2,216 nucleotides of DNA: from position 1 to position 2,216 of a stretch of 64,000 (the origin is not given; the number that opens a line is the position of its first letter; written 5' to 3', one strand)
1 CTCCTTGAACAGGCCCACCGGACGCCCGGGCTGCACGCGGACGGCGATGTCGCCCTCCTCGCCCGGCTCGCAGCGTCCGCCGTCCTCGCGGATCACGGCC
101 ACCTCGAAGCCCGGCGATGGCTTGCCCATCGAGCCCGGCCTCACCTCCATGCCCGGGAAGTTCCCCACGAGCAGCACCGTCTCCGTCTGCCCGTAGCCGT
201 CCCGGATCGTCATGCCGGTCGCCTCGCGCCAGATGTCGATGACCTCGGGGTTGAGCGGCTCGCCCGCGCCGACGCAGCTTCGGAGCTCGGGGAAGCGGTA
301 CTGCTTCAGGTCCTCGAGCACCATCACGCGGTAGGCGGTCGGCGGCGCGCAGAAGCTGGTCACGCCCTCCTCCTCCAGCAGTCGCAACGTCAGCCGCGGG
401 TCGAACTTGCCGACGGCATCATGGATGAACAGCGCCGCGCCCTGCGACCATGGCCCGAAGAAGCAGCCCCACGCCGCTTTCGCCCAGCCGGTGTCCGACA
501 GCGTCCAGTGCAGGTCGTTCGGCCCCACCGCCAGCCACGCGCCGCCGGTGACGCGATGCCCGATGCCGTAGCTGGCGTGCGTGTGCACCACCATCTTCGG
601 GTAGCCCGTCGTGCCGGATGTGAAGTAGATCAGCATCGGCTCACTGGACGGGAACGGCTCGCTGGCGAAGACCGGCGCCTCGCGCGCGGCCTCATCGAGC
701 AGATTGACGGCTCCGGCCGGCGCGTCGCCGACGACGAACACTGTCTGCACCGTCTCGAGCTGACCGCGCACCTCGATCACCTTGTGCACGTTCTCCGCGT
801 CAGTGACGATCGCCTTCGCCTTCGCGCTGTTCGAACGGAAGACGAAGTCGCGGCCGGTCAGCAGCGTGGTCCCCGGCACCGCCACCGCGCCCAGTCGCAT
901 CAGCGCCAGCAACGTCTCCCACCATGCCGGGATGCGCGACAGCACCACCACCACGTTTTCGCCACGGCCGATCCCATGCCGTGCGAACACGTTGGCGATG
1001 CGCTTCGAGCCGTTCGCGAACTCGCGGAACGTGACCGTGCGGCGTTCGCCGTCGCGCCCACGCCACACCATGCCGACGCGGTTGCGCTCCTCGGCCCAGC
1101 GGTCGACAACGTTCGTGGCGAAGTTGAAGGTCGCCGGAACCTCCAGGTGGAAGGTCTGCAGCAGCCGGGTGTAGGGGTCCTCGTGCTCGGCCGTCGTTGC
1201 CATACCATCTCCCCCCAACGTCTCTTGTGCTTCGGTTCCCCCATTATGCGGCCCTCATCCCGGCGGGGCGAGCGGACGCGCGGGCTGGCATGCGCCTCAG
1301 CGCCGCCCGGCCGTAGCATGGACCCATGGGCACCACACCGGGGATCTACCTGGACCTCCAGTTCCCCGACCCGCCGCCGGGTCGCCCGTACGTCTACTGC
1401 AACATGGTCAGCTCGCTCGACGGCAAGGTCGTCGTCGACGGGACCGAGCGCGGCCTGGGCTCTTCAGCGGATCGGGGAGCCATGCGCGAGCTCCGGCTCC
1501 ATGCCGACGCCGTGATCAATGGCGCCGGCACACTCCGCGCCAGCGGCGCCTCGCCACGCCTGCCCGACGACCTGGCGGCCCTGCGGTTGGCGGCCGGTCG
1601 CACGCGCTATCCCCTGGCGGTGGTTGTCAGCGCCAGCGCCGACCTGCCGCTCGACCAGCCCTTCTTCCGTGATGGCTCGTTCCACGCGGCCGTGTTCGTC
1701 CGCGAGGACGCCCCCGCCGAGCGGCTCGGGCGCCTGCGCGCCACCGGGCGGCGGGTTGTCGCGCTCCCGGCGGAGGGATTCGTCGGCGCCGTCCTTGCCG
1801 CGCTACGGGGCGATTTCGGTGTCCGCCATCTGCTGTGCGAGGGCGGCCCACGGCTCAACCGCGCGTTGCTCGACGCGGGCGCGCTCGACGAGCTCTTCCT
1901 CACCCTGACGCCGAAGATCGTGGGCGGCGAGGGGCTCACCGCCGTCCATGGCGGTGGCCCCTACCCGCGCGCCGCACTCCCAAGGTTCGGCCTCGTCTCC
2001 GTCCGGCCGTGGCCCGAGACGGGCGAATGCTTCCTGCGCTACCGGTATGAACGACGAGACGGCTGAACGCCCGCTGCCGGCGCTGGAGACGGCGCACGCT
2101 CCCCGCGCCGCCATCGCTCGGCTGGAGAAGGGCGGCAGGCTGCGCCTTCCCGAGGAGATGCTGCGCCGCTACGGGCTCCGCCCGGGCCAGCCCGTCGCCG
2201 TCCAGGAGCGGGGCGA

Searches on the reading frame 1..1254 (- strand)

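Call 11: search_protein_families(library=pfam, proteins=[window:1-1254:-])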
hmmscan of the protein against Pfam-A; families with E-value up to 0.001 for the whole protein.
window:1-1254:- (418 aa): 1 family
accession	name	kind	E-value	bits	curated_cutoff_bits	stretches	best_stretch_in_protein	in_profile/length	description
PF00501.34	AMP-binding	-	9.4e-66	222.6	29.9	1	54-406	6-375/384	AMP-binding enzyme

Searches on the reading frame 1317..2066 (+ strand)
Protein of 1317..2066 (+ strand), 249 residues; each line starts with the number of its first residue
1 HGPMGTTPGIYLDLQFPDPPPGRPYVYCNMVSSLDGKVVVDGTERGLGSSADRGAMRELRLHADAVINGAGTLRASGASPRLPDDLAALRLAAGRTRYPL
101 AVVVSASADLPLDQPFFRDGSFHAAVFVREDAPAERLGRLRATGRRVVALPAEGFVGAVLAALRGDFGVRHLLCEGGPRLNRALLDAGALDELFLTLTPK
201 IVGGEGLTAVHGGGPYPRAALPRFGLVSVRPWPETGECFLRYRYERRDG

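Call 11: search_protein_families(library=pfam, proteins=[window:1317-2066:+])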
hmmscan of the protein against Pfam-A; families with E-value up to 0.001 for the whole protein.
window:1317-2066:+ (249 aa): 1 family
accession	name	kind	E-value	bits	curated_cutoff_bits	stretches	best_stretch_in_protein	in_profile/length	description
PF01872.23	RibD_C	-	8.8e-27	94.6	24.1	1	24-215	1-178/197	RibD C-terminal domain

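Call 40: find_encoding_contigs(protein=window:1326-2066:+, flank=10000, max_places=2)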
Protein window:1326-2066:+ (246 aa): 2 contigs read that carry it; 2 places shown.
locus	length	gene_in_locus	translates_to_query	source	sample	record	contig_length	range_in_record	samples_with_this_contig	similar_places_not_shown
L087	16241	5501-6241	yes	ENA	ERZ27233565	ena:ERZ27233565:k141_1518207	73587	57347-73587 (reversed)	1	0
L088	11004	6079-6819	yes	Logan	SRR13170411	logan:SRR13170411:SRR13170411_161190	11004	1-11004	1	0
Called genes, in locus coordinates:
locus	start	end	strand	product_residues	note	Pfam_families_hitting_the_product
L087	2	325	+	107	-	?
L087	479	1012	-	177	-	PF01965:DJ-1_PfpI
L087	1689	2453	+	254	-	-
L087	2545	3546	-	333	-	PF00296:Bac_luciferase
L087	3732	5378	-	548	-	PF00501:AMP-binding, PF13193:AMP-binding_C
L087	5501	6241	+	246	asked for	PF01872:RibD_C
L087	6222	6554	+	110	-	-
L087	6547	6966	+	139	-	PF13470:PIN_3, PF01850:PIN (weak)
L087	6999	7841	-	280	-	PF00581:Rhodanese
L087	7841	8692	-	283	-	PF00581:Rhodanese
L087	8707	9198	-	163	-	PF02566:OsmC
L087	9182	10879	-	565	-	PF00496:SBP_bac_5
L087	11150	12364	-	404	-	PF02441:Flavoprotein, PF04127:DFP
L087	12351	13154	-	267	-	PF03309:Pan_kinase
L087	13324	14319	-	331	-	-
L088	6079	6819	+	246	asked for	PF01872:RibD_C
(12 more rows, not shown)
